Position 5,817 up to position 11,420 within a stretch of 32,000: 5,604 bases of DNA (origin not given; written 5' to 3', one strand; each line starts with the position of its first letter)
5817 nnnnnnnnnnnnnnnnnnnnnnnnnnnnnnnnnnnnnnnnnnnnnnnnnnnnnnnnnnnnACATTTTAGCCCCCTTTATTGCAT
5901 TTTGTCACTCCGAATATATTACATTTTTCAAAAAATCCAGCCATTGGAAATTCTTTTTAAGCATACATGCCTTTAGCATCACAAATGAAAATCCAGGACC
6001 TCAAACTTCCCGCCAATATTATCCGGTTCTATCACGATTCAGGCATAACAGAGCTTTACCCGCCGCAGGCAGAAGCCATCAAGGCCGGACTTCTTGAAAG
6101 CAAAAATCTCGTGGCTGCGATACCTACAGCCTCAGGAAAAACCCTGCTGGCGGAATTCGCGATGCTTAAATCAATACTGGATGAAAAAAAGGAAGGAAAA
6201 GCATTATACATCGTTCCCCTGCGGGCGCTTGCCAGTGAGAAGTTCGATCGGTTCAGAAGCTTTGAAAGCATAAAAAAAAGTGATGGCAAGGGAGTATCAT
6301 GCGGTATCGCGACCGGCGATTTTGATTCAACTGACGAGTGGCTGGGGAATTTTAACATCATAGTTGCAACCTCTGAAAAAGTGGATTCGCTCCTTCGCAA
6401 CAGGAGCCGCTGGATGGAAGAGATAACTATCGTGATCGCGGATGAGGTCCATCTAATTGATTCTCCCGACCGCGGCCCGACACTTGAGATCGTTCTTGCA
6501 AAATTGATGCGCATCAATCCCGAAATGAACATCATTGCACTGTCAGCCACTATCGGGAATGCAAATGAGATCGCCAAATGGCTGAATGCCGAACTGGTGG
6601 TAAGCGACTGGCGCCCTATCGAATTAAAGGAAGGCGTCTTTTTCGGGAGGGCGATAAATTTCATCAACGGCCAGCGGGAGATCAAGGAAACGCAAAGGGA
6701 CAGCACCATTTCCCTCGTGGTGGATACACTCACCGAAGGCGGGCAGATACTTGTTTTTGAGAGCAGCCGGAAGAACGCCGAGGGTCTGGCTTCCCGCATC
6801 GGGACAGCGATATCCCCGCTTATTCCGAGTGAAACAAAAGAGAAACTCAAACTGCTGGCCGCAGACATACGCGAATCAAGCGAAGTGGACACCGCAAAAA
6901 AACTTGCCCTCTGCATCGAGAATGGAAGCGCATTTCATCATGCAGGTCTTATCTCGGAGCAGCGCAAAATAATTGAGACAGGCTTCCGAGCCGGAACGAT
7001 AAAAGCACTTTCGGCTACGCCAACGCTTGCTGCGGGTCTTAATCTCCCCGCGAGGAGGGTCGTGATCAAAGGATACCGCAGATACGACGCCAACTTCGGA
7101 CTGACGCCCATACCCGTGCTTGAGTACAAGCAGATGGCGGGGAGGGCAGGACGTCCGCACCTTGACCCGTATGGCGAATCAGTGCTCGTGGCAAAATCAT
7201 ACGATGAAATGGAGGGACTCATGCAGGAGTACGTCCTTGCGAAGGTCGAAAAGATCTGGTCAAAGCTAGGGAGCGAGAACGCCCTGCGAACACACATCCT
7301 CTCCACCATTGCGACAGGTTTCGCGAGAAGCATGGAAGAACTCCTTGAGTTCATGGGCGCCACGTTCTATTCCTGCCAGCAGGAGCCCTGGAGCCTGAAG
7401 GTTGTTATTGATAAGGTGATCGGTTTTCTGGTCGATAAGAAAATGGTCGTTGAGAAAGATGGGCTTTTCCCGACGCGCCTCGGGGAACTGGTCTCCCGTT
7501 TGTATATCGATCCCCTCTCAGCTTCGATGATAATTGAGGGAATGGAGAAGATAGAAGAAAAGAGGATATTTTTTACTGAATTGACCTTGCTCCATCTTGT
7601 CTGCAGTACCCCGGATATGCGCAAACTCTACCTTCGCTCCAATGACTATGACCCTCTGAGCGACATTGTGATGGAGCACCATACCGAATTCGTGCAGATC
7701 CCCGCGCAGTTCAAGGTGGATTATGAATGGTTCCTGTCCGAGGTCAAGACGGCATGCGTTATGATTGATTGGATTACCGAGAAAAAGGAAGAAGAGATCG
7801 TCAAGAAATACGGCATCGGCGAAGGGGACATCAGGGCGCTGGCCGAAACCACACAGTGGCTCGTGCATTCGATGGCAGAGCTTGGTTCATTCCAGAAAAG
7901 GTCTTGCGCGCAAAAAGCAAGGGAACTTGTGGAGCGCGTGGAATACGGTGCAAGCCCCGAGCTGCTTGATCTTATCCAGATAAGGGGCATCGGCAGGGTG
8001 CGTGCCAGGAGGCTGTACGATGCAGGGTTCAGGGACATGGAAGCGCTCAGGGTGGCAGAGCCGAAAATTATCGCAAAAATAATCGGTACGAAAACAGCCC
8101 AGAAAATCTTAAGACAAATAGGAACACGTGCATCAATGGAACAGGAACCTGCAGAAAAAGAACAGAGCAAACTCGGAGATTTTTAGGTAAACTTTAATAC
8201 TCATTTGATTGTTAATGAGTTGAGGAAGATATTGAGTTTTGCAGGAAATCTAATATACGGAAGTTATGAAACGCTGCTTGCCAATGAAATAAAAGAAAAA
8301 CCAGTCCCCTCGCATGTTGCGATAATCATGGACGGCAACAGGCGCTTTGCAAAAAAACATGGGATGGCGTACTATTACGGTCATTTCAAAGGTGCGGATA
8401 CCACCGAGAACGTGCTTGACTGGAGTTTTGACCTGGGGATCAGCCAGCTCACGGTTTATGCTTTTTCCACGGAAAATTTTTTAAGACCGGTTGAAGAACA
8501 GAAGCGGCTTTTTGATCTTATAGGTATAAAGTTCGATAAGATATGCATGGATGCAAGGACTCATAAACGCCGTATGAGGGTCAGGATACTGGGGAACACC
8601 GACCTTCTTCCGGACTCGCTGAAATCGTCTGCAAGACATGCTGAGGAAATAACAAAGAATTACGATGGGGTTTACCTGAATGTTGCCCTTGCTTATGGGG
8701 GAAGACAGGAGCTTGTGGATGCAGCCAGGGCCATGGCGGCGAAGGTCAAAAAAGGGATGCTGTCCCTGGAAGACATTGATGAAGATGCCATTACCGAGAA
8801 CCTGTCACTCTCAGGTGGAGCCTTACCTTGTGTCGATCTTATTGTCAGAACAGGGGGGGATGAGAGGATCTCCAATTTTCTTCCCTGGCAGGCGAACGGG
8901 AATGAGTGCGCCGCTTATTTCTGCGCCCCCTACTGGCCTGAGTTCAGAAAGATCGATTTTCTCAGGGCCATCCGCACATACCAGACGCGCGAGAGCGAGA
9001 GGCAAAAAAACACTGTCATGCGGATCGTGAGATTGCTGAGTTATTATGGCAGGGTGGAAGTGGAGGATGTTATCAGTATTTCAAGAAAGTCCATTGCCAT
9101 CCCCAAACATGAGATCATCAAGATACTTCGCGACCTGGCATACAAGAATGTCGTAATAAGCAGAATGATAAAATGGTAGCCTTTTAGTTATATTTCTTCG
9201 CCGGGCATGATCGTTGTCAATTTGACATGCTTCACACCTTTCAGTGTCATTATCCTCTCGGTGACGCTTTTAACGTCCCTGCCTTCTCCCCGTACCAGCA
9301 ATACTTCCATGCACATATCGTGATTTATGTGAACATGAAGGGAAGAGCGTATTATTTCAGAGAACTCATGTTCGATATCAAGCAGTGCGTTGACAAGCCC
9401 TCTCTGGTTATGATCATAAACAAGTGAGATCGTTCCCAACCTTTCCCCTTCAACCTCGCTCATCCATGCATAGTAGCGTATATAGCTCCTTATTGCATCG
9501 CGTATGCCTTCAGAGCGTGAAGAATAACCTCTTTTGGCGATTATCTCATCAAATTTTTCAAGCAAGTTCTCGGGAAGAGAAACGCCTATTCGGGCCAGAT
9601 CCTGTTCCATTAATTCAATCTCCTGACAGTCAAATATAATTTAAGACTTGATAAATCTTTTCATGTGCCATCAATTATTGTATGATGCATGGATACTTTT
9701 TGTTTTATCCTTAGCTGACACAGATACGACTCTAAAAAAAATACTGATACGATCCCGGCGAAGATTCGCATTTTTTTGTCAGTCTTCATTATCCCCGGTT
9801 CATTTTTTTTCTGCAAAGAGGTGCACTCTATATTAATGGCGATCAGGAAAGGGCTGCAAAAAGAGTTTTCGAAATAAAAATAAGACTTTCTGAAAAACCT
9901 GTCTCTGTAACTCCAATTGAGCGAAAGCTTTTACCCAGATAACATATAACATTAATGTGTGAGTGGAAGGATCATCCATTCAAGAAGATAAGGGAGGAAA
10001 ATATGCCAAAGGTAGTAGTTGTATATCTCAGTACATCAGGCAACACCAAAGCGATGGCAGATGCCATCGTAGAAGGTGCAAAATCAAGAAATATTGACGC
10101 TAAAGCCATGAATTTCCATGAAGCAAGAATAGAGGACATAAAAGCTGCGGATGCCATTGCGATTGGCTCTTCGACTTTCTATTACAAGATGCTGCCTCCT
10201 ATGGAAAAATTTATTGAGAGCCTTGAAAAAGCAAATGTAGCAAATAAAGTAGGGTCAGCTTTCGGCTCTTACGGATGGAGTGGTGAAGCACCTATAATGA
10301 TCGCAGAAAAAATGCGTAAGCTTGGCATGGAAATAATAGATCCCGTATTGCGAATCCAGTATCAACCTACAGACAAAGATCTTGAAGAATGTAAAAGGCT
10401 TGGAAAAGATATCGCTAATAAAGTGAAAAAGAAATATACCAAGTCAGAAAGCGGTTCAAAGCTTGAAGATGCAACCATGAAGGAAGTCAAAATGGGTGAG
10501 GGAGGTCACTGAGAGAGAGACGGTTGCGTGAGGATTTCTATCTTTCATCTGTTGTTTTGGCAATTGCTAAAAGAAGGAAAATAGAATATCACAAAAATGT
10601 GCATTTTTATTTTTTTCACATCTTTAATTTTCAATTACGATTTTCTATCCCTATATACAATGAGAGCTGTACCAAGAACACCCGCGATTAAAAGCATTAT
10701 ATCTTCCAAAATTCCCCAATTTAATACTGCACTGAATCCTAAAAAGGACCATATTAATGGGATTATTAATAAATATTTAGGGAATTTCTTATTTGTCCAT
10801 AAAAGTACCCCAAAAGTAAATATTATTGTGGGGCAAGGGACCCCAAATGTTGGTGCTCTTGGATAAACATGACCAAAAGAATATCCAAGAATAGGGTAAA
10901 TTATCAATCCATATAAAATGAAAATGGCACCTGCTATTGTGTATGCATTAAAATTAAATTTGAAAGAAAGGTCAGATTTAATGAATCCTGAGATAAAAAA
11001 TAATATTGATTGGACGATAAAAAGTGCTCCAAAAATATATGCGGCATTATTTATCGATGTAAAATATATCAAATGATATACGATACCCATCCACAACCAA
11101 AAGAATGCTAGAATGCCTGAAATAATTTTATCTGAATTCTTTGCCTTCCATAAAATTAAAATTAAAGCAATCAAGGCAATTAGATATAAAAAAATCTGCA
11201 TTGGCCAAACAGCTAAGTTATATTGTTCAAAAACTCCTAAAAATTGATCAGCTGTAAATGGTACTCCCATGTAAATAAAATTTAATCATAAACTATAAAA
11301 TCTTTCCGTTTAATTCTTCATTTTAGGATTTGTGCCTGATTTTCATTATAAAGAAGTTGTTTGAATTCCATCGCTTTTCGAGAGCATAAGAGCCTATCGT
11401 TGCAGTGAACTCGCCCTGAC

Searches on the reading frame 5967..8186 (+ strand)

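Call 8: search_protein_families(library=pfam, proteins=[window:5967-8186:+], max_evalue=0.01)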
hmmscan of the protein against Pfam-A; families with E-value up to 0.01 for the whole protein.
window:5967-8186:+ (739 aa): 9 families
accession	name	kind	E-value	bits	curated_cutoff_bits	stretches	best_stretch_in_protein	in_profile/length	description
PF21280.2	Helicase_dom4_arc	-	1.3e-39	135.3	27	1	539-661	1-125/125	Archaeal helicase, domain 4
PF00270.35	DEAD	-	6.3e-31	107.8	26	1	32-200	2-165/167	DEAD/DEAH box helicase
PF04851.21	ResIII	-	1.8e-12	47.9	22.5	1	29-196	3-162/164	Type III restriction enzyme, res subunit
PF00271.37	Helicase_C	-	4.3e-11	43.5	23.5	1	310-397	31-109/110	Helicase conserved C-terminal domain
PF14520.12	HHH_5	-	7.3e-11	42.8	27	1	667-718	2-55/57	Helix-hairpin-helix domain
PF20470.4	HTH_61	-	1.3e-08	35.5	24.3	1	403-494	1-91/92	Helix-turn-helix domain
PF22527.2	DEXQc_Suv3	-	7.8e-07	29.2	27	1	48-173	16-114/154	DEXQ-box helicase domain of Suv3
PF10391.15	DNA_pol_lambd_f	-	7.4e-05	22.9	29.8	1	670-696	4-30/51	Fingers domain of DNA polymerase lambda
PF25453.1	DUF7898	-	0.00029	21.6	27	1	665-722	2-59/80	Domain of unknown function (DUF7898)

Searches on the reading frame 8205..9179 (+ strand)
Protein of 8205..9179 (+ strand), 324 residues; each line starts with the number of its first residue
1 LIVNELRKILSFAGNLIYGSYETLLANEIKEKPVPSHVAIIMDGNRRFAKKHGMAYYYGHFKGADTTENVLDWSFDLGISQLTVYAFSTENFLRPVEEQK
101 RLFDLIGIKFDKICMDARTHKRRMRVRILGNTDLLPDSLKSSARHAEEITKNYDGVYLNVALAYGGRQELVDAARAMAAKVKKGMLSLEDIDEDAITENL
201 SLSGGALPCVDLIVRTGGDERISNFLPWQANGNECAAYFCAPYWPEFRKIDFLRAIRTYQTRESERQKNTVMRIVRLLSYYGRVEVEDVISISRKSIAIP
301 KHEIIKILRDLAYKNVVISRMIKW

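Call 8: search_protein_families(library=pfam, proteins=[window:8205-9179:+], max_evalue=0.01)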
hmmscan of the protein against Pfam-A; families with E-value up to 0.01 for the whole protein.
window:8205-9179:+ (324 aa): 1 family
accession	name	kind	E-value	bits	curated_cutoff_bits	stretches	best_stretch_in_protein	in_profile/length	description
PF01255.24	Prenyltransf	-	1e-68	231.6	27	1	41-264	1-216/219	Putative undecaprenyl diphosphate synthase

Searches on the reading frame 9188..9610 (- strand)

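Call 8: search_protein_families(library=pfam, proteins=[window:9188-9610:-], max_evalue=0.01)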
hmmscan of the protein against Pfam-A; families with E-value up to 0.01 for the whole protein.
window:9188-9610:- (140 aa): 2 families
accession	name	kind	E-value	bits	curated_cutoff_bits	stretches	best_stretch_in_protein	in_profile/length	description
PF08753.17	NikR_C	-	9.9e-31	106.2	22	1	59-134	2-77/77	NikR C terminal nickel binding domain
PF01402.27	RHH_1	-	1e-11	44.8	20.5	1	7-44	1-37/39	Ribbon-helix-helix protein, copG family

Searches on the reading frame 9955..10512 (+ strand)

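Call 8: search_protein_families(library=pfam, proteins=[window:9955-10512:+], max_evalue=0.01)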
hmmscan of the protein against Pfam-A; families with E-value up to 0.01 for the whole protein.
window:9955-10512:+ (185 aa): 4 families
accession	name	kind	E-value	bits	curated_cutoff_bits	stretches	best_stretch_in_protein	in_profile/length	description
PF00258.30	Flavodoxin_1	-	2e-20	73.8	25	1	22-148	1-141/143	Flavodoxin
PF12724.12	Flavodoxin_5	-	2.6e-09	38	27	1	21-93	1-72/145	Flavodoxin domain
PF03358.20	FMN_red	-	2.4e-05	24.4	24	1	57-125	63-133/152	NADPH-dependent FMN reductase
PF12641.12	Flavodoxin_3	-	0.00021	21.6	27.5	1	22-95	2-71/160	Flavodoxin domain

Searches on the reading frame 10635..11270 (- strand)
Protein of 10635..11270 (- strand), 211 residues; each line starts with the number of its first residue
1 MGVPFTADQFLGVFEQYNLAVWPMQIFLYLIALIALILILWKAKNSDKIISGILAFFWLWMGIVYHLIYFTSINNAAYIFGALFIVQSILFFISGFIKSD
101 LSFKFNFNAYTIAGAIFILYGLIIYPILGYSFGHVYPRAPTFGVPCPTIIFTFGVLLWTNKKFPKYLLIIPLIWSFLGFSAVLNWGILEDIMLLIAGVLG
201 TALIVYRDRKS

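Call 8: search_protein_families(library=pfam, proteins=[window:10635-11270:-], max_evalue=0.01)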
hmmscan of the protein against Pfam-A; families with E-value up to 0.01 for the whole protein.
window:10635-11270:- (211 aa): 1 family
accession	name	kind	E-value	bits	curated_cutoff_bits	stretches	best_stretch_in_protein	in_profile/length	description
PF19540.4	DUF6064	-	1.7e-59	201.7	27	1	8-209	2-204/210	Family of unknown function (DUF6064)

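Call 43: find_encoding_contigs(protein=window:10635-11270:-, flank=10000, max_places=8)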
Protein window:10635-11270:- (211 aa): 9 contigs read that carry it; 8 places shown.
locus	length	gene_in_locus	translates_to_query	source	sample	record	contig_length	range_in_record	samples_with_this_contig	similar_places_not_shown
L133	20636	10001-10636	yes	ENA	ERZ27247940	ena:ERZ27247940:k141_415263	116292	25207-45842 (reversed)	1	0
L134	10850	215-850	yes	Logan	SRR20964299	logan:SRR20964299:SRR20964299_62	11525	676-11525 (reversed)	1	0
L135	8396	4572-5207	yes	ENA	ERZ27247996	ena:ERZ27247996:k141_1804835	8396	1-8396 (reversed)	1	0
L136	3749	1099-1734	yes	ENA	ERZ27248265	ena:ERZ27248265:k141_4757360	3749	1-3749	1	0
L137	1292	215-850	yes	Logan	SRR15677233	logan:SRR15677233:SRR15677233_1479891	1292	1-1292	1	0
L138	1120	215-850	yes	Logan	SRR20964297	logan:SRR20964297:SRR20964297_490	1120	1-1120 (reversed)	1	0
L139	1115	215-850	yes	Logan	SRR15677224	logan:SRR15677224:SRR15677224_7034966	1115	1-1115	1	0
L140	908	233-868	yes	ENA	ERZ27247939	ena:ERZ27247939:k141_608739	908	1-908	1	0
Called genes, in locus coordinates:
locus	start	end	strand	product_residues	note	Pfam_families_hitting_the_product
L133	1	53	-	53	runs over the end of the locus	-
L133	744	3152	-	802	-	PF12717:Cnd1 (faint), PF13646:HEAT_2 (weak), PF20168:PDS5 (faint), PF23271:HEAT_GCN1 (faint), PF25786:HEAT_GCN1_C (faint), PF26715:HEAT_GCN1_2 (faint), PF02985:HEAT (faint), PF13646:HEAT_2, +1 more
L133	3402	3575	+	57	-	-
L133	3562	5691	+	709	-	PF04055:Radical_SAM, PF13289:SIR2_2, PF07729:FCD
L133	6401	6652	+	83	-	-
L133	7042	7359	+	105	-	-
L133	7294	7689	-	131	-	-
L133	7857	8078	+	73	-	PF15919:HicB_lk_antitox (weak), PF21748:UPF0150 (weak)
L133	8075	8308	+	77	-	PF07927:HicA_toxin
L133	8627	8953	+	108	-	PF08734:GYD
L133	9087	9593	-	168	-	-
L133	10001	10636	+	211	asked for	PF19540:DUF6064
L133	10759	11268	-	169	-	PF00258:Flavodoxin_1, PF03358:FMN_red (faint), PF12724:Flavodoxin_5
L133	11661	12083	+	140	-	PF01402:RHH_1, PF08753:NikR_C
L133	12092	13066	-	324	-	PF01255:Prenyltransf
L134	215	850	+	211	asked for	PF19540:DUF6064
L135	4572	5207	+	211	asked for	PF19540:DUF6064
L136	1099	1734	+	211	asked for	PF19540:DUF6064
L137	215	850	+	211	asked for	PF19540:DUF6064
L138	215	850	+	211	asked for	PF19540:DUF6064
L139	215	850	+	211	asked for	PF19540:DUF6064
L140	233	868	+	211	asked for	PF19540:DUF6064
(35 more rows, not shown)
